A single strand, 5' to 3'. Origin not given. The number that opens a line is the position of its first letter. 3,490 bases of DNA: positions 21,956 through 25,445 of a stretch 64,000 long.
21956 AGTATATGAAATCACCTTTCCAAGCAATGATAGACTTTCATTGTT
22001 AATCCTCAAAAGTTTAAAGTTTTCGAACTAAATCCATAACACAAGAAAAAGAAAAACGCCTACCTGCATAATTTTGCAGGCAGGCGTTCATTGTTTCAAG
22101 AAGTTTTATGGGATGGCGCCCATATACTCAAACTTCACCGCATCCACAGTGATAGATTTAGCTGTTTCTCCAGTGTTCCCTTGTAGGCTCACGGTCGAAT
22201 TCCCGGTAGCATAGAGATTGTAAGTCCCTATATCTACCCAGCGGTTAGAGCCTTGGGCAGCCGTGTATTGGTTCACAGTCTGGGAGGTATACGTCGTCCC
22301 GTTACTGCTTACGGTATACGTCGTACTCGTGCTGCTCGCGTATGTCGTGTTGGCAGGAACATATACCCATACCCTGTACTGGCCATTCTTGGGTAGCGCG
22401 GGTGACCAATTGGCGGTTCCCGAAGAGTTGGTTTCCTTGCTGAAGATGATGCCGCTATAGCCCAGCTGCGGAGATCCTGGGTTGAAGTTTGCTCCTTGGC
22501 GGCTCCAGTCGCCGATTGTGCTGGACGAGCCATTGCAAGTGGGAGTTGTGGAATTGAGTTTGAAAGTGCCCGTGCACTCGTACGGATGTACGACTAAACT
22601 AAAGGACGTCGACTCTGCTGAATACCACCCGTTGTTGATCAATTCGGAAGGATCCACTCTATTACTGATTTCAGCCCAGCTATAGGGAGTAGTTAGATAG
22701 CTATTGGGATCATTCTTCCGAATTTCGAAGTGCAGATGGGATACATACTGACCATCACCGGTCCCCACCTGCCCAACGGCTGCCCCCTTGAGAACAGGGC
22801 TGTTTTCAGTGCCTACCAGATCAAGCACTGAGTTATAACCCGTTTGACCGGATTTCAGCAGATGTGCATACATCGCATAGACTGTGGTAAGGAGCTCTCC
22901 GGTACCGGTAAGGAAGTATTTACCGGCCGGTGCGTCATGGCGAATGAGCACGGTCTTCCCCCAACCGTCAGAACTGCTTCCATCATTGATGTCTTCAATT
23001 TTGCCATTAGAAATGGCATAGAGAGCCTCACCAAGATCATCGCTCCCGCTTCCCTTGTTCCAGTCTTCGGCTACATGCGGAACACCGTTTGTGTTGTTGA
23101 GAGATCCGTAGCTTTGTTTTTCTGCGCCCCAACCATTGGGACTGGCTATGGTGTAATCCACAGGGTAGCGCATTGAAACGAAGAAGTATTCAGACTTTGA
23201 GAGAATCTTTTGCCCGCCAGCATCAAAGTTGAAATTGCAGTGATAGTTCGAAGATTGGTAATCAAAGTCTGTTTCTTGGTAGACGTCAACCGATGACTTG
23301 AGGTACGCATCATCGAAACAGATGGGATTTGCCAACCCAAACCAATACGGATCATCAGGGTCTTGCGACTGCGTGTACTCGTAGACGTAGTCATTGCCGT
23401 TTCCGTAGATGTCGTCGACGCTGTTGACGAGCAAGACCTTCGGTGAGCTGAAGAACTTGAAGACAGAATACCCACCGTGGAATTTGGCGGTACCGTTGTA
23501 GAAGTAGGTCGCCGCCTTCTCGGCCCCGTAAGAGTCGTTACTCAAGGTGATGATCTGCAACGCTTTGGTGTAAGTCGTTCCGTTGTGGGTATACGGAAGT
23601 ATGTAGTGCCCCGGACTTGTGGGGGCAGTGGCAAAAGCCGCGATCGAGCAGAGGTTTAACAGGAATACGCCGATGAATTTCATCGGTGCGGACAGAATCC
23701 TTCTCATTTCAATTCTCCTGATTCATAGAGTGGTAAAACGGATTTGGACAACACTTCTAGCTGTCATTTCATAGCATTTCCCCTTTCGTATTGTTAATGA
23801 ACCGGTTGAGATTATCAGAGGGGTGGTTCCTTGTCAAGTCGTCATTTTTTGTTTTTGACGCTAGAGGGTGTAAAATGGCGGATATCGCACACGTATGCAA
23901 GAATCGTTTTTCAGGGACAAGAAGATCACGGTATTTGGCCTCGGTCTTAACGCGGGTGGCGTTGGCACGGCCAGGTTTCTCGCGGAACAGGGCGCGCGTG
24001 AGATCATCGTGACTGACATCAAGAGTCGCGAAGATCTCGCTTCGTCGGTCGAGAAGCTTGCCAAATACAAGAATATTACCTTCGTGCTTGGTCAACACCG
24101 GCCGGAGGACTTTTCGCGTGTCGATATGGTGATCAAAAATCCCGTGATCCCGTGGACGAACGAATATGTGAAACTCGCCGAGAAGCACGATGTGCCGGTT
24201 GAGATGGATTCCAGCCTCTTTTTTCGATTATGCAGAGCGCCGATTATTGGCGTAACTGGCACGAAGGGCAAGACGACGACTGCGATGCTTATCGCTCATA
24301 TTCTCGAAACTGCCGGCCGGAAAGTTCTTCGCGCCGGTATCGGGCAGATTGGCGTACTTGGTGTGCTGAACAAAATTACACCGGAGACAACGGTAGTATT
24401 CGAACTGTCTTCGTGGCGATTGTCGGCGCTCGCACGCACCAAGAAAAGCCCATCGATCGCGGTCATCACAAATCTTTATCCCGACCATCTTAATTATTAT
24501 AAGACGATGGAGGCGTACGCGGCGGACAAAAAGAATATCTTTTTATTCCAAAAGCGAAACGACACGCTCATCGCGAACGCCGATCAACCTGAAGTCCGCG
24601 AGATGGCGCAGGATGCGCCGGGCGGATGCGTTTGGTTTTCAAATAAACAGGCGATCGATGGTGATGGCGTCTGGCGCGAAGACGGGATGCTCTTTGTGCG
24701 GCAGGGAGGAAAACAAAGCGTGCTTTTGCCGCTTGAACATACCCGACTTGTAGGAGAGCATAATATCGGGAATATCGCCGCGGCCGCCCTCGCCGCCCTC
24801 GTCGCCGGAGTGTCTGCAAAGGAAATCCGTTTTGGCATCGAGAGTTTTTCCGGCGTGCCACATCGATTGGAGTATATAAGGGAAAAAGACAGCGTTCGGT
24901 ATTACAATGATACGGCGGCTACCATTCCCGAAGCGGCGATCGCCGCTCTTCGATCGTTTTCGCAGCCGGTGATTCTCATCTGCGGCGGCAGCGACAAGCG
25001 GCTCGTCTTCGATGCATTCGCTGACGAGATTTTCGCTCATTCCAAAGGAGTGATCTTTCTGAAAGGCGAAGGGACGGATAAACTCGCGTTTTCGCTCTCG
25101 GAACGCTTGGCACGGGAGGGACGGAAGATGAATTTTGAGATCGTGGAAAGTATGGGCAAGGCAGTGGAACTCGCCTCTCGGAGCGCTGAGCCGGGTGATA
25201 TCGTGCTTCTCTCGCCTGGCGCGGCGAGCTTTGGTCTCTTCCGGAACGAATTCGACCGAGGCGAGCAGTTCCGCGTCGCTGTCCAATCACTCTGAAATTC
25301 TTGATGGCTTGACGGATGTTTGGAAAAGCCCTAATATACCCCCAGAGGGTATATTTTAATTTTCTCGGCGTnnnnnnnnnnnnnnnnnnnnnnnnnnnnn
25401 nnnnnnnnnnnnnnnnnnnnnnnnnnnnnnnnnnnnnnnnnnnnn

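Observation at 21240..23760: Low-GC islet with two convergent genes: a small membrane-anchored protein (about 33% GC) and a secreted M23 peptidase with a Thr/Ser/Asn-rich tail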

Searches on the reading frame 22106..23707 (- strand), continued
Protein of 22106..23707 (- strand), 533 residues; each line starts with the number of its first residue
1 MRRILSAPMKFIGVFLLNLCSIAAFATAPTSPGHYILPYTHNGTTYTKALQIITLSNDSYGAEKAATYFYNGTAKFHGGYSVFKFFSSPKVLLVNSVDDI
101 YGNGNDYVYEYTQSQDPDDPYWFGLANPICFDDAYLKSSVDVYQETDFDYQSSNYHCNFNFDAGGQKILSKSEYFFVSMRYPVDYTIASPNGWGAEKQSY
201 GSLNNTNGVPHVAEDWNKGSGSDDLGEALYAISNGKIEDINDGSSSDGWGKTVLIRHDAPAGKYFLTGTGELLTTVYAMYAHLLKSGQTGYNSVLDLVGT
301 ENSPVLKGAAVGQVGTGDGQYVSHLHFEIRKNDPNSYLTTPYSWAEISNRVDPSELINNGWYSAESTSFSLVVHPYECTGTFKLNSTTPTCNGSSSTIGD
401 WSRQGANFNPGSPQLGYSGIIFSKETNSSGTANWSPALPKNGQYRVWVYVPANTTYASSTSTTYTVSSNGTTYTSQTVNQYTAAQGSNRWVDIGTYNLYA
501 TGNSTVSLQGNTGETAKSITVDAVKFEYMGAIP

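Call 73: fold_search(model_id=the predicted structure, library=pdb)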
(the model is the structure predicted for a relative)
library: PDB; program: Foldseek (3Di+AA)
matches with E <= 10: 866; with E <= 0.001: 6
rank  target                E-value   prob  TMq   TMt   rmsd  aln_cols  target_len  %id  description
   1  6f2p                  3.2e-06  1.00  0.24  0.13  16.2       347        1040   14  Structure of Paenibacillus xanthan lyase to 2.6 A resolution (released 2018-12-05)
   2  8w7n                  4.5e-04  0.96  0.18  0.10  13.4       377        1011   11  Crystal structure of the in-cell Cry1Aa purified from Bacillus thuringiensis (released 2024-03-06)
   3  5awo                  4.7e-04  0.99  0.17  0.16  15.6       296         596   11  Arthrobacter globiformis T6 isomalto-dextranse (released 2015-09-09)
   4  2cdp_A                8.5e-04  1.00  0.18  0.56   7.8       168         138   17  Structure of a CBM6 in complex with neoagarohexaose (released 2006-02-08)
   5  2cdo_A                9.0e-04  1.00  0.19  0.61   6.2       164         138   16  structure of agarase carbohydrate binding module in complex with neoagarohexaose (released 2006-02-16)
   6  6qfk_A                9.0e-04  0.87  0.16  0.08  14.3       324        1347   12  EngBF DARPin Fusion 4b G10 (released 2019-11-06)
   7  6vls_A                1.1e-03  0.84  0.13  0.08  20.1       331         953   11  Structure of C-terminal fragment of Vip3A toxin (released 2020-07-22)
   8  7byv_A                1.2e-03  0.96  0.16  0.19  14.0       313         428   12  Crystal structure of exo-beta-1,3-galactanase from Phanerochaete chrysosporium Pc1,3Gal43A E208Q with beta-1,3-galacto (released 2020-11-04)
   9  7byx_A                1.3e-03  0.97  0.17  0.20  15.4       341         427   11  Crystal structure of exo-beta-1,3-galactanase from Phanerochaete chrysosporium Pc1,3Gal43A E208A with beta-1,3-galacto (released 2020-11-04)
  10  2cdp_D                1.4e-03  1.00  0.19  0.65   4.8       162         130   17  Structure of a CBM6 in complex with neoagarohexaose (released 2006-02-08)
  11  7bys_A                1.5e-03  0.97  0.18  0.21  15.2       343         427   10  Crystal structure of exo-beta-1,3-galactanase from Phanerochaete chrysosporium Pc1,3Gal43A apo form (released 2020-11-04)
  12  2cdo_C                1.8e-03  1.00  0.18  0.56   7.7       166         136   17  structure of agarase carbohydrate binding module in complex with neoagarohexaose (released 2006-02-16)
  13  2cdo_B                1.9e-03  1.00  0.18  0.58   6.5       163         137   16  structure of agarase carbohydrate binding module in complex with neoagarohexaose (released 2006-02-16)
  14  7w4b_A                1.9e-03  1.00  0.16  0.46   5.1       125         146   12  Phloem lectin (PP2) structure -complex with Chitotrise (released 2023-03-08)
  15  1ciy                  1.9e-03  1.00  0.13  0.12   5.8       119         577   13  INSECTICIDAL TOXIN: STRUCTURE AND CHANNEL FORMATION (released 1997-01-27)
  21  2w1w_B                2.4e-03  1.00  0.16  0.54   5.0       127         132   17  Native structure of a family 35 carbohydrate binding module from Clostridium thermocellum (released 2009-01-20)
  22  2cdp_C                2.5e-03  1.00  0.16  0.52   5.3       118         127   19  Structure of a CBM6 in complex with neoagarohexaose (released 2006-02-08)
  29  2vzp_A                3.3e-03  1.00  0.18  0.60   4.5       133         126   18  Atomic Resolution Structure of the C-terminal CBM35 from Amycolatopsis orientalis exo-chitosanase CsxA (released 2009-01-13)
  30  2cdp_B                3.3e-03  1.00  0.17  0.56   6.6       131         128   20  Structure of a CBM6 in complex with neoagarohexaose (released 2006-02-08)
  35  2vzp_B                3.8e-03  1.00  0.19  0.64   4.2       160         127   15  Atomic Resolution Structure of the C-terminal CBM35 from Amycolatopsis orientalis exo-chitosanase CsxA (released 2009-01-13)
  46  2w1w_A                6.2e-03  1.00  0.18  0.55   5.2       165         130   14  Native structure of a family 35 carbohydrate binding module from Clostridium thermocellum (released 2009-01-20)
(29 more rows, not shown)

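Call 81: find_related_loci(query=A2, collection=viral_contigs, flank=5000)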
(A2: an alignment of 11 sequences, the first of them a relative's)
Query A2 (533 aa) in viral_contigs; peptide patterns used: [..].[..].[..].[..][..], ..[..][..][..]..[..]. (x = any residue, [..] = any of these).
82 stretches matched a pattern, but none encodes a relative of the query by tblastn (E <= 1e-3).

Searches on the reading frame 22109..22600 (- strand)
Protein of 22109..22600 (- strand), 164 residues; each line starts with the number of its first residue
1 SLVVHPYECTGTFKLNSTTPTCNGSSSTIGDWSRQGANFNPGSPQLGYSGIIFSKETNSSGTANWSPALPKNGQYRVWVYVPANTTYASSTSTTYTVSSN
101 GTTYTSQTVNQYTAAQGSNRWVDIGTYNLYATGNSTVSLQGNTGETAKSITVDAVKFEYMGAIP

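Call 71: search_solved_structures(query=window:22109-22600:-, max_evalue=10, show_alignments=1)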
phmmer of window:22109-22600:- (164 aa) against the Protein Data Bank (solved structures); distinct sequences matched with E-value up to 10: 6.
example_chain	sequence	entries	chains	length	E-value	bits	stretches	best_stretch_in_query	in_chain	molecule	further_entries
4dzg_A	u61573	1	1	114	0.39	14.3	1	14-81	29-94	PliG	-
6a12_A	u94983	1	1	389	0.5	13.9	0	57-115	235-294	Lipase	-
1qr4_A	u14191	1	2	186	0.61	13.6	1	48-84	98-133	PROTEIN (TENASCIN)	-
5ce5_A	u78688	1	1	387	0.83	13.2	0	57-115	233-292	Triacylglycerol lipase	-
2w22_A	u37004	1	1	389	0.87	13.1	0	57-115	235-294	TRIACYLGLYCEROL LIPASE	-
5ewu_A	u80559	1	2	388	1.1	12.8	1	41-121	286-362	Magnesium-chelatase subunit ChlH, chloroplastic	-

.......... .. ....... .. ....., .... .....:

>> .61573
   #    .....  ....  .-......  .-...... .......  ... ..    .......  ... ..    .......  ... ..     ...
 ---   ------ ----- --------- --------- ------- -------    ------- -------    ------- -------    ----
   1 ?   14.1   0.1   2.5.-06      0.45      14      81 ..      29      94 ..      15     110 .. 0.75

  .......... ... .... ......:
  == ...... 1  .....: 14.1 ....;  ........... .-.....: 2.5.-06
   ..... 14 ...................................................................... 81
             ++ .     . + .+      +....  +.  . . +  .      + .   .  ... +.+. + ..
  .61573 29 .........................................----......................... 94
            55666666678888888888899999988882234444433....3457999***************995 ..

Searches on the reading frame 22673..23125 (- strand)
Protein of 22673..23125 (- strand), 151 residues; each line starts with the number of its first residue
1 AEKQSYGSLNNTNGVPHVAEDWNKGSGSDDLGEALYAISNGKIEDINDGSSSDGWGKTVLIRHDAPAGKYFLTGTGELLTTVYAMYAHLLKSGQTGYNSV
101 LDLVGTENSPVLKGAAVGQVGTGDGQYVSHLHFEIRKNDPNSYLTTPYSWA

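Call 70: search_solved_structures(query=window:22673-23125:-, max_evalue=10, show_alignments=2)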
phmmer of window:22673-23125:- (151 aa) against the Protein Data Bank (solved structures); distinct sequences matched with E-value up to 10: 0.

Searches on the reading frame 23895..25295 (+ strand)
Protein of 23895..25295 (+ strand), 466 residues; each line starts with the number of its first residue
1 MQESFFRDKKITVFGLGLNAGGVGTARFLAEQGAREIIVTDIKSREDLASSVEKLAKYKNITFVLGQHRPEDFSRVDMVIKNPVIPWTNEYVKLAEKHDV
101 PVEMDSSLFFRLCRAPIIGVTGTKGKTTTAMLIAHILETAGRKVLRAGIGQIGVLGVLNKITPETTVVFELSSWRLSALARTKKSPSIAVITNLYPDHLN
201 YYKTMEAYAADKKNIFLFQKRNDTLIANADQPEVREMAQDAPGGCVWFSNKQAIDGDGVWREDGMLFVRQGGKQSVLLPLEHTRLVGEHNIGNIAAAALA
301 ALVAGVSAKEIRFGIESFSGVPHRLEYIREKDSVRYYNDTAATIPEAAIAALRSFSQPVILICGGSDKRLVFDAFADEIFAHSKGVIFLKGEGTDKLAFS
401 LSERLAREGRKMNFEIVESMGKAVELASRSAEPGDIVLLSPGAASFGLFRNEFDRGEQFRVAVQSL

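Call 3: search_protein_families(library=pfam, proteins=[window:23895-25295:+], max_evalue=0.1)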
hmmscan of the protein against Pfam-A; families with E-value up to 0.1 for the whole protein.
window:23895-25295:+ (466 aa): 4 families
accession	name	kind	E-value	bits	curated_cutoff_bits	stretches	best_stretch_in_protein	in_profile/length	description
PF08245.18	Mur_ligase_M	-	8e-33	114.5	24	1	120-301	1-200/200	Mur ligase middle domain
PF02875.26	Mur_ligase_C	-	6.4e-14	53.3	28.4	1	323-441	1-125/127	Mur ligase, glutamate ligase domain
PF21799.2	MurD-like_N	-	3.4e-07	30.9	27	1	9-102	1-86/88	Mur ligase MurD-like, N-terminal domain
PF13614.12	AAA_31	-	0.088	13.2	27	0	122-145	11-34/177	AAA domain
